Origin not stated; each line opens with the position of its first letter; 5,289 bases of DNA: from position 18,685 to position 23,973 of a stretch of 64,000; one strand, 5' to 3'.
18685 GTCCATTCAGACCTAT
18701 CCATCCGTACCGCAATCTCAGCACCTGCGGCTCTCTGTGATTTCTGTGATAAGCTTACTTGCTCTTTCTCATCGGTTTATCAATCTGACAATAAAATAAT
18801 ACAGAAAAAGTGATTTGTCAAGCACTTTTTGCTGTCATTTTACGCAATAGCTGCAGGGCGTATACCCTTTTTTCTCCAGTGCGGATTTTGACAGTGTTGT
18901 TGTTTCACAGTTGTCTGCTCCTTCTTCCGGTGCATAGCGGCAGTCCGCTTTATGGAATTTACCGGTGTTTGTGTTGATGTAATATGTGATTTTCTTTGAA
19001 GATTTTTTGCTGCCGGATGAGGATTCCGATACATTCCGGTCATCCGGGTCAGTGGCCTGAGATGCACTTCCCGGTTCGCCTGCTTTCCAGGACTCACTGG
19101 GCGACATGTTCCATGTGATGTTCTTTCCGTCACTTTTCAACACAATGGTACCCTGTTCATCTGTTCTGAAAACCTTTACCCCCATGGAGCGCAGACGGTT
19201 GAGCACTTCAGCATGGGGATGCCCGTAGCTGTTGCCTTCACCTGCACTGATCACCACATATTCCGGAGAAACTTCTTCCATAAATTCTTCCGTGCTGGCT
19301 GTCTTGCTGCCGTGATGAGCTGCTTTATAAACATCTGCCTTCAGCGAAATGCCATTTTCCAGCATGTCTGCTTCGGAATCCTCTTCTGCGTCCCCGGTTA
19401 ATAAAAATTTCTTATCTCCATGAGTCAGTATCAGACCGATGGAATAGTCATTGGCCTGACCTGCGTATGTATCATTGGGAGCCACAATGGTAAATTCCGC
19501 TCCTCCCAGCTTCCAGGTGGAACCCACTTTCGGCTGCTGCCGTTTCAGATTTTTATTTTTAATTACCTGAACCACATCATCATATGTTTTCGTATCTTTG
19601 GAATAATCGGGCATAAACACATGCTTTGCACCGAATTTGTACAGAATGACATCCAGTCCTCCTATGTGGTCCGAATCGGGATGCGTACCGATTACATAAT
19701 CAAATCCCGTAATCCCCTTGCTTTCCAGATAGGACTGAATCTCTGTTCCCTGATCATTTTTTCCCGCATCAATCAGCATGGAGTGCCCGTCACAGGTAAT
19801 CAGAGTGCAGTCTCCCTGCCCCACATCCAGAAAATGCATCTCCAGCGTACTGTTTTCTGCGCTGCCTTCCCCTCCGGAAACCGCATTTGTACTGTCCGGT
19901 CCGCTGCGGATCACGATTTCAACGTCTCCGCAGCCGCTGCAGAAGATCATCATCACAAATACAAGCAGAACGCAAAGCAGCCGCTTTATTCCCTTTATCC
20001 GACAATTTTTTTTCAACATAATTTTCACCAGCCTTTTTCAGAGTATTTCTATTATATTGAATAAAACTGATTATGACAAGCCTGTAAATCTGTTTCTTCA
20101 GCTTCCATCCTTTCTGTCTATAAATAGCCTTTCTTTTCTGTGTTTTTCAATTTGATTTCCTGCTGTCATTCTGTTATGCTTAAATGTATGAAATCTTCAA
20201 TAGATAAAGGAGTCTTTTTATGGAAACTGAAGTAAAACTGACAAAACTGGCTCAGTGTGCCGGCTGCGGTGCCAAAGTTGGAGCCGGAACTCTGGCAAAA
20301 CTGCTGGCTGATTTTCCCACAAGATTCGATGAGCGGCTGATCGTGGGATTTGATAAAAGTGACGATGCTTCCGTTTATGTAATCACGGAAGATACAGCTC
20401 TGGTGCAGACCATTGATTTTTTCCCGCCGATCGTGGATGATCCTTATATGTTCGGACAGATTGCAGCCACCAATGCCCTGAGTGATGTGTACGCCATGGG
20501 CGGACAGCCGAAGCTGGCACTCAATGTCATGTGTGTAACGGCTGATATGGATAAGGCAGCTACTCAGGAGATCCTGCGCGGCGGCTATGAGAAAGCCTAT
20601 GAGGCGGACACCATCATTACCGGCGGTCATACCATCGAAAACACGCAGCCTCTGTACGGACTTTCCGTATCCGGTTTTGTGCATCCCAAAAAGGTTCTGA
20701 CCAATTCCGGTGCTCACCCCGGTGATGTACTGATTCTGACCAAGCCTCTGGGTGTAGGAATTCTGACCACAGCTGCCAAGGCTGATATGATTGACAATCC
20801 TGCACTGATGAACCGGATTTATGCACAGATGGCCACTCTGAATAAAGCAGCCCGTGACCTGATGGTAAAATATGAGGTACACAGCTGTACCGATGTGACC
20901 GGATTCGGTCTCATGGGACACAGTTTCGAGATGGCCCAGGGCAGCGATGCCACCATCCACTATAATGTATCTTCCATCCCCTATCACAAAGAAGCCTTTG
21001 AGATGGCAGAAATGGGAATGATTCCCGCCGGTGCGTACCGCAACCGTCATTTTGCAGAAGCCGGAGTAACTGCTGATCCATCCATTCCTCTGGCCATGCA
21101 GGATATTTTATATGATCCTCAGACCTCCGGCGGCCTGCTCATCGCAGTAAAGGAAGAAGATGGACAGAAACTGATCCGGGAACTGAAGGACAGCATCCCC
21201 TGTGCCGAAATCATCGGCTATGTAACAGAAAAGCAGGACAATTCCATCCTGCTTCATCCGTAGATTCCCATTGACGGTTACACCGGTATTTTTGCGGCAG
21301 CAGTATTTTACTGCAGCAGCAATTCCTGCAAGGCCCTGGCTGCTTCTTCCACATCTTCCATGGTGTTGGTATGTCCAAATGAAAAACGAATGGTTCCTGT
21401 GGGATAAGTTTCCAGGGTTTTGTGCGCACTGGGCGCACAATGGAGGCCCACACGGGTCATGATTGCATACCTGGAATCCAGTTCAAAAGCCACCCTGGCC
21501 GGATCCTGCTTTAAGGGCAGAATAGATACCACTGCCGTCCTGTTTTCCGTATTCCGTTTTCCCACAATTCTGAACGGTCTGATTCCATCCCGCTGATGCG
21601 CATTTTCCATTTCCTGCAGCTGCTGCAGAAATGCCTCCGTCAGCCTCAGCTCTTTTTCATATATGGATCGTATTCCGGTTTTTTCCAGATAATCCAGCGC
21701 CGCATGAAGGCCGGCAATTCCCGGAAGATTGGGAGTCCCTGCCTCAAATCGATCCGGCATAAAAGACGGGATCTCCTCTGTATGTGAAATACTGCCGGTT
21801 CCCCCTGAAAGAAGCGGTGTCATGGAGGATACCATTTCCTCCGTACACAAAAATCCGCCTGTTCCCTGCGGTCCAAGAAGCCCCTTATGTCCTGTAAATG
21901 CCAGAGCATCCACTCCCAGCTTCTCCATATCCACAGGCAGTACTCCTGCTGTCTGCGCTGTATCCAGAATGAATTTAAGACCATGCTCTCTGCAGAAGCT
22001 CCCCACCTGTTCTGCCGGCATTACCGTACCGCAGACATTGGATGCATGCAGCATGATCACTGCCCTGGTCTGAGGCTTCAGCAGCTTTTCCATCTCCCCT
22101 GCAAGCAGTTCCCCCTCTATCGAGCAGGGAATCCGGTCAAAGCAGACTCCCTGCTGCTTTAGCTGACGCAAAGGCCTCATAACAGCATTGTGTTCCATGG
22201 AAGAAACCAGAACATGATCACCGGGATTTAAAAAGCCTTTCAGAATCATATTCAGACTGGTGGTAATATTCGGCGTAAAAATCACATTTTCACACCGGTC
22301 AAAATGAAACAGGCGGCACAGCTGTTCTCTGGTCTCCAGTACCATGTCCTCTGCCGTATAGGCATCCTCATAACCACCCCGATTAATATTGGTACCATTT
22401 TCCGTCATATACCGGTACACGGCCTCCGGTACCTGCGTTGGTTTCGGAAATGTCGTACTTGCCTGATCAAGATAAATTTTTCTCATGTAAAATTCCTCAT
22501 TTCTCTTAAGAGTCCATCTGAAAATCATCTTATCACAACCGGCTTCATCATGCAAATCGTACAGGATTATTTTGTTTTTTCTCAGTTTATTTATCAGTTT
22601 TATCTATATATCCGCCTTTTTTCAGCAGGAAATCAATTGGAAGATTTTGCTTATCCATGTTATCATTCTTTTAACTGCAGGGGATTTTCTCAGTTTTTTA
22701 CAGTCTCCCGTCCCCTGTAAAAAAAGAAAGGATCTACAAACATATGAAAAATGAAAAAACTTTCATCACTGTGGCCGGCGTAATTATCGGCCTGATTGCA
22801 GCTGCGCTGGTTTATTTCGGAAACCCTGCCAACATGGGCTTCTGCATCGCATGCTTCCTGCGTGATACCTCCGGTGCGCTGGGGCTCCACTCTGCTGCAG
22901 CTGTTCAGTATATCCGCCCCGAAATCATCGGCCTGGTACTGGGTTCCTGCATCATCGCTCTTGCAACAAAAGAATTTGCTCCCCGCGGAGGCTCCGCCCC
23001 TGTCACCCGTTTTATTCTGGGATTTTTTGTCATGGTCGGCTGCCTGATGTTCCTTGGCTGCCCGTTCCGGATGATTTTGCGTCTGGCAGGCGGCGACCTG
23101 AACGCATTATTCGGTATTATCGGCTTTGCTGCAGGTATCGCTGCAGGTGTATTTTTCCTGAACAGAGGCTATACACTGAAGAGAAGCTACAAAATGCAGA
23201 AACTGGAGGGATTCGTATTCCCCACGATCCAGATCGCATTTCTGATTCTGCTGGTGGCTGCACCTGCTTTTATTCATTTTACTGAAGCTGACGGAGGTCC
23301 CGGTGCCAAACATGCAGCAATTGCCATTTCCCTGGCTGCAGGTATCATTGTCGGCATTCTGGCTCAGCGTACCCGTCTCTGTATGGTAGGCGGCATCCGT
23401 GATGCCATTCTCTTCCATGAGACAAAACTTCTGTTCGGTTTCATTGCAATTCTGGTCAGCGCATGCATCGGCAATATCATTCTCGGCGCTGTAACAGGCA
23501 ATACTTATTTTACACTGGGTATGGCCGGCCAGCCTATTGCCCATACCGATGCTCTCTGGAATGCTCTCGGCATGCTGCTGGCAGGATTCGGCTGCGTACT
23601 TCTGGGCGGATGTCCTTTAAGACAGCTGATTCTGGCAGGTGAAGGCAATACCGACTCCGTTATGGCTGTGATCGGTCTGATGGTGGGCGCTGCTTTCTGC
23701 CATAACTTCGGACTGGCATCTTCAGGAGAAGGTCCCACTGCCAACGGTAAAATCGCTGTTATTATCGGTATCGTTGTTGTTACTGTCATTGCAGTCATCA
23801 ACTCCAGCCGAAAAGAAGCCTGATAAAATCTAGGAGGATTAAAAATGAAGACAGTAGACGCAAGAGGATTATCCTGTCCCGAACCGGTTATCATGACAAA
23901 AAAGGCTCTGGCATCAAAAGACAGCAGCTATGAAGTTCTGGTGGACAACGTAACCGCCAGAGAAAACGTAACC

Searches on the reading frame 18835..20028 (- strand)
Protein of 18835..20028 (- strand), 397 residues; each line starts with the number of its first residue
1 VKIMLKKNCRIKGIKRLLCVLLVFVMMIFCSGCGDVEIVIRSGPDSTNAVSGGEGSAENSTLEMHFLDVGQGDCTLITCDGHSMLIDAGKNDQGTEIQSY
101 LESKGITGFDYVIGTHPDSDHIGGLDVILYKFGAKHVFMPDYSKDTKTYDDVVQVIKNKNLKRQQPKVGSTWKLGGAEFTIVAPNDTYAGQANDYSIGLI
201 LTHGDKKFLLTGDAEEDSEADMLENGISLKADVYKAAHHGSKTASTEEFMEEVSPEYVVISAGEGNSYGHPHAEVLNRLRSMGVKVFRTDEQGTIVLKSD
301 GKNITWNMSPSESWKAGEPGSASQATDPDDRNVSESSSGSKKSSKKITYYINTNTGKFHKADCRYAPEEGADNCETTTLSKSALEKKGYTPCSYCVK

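Call 42: search_protein_families(library=pfam, proteins=[window:18835-20028:-], max_evalue=0.00001)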
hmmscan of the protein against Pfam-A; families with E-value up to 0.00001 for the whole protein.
window:18835-20028:- (397 aa): 2 families
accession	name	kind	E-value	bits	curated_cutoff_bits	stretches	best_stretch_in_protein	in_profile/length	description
PF00753.33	Lactamase_B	-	1.4e-17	64.8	22.7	1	68-263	2-195/196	Metallo-beta-lactamase superfamily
PF12706.13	Lactamase_B_2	-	6.3e-07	29.6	27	1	84-218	3-147/200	Beta-lactamase superfamily domain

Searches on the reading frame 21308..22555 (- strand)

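Call 42: search_protein_families(library=pfam, proteins=[window:21308-22555:-], max_evalue=0.00001)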
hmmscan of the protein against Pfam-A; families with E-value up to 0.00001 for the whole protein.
window:21308-22555:- (415 aa): 4 families
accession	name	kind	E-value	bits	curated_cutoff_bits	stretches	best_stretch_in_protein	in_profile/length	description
PF00266.25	Aminotran_5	-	1e-79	268.6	21.5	1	27-403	1-369/371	Aminotransferase class-V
PF00155.27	Aminotran_1_2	-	1.1e-09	38.5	19.7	1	52-204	28-191/361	Aminotransferase class I and II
PF01212.27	Beta_elim_lyase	-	2e-08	34.4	27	1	50-241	14-214/288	Beta-eliminating lyase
PF01041.23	DegT_DnrJ_EryC1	-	2.8e-08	33.8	19.8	1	87-205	38-152/360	DegT/DnrJ/EryC1/StrS aminotransferase family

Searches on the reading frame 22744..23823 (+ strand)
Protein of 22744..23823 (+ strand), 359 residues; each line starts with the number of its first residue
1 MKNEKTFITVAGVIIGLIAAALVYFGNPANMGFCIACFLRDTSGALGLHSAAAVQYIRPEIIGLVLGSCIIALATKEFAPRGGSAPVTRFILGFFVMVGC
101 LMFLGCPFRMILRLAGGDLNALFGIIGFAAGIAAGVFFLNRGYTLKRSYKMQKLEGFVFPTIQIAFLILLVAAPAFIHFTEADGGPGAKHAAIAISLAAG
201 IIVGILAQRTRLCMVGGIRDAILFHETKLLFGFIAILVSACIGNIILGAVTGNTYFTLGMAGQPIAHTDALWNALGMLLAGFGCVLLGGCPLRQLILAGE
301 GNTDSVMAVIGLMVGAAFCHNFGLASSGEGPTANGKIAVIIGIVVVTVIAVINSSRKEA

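Call 86: search_protein_families(library=pfam, proteins=[window:22744-23823:+], max_evalue=0.001)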
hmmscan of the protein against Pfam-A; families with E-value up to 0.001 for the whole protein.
window:22744-23823:+ (359 aa): 1 family
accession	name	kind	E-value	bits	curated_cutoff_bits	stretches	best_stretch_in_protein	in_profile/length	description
PF04143.19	Sulf_transp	-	1.8e-16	61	27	1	209-322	1-106/310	Sulphur transport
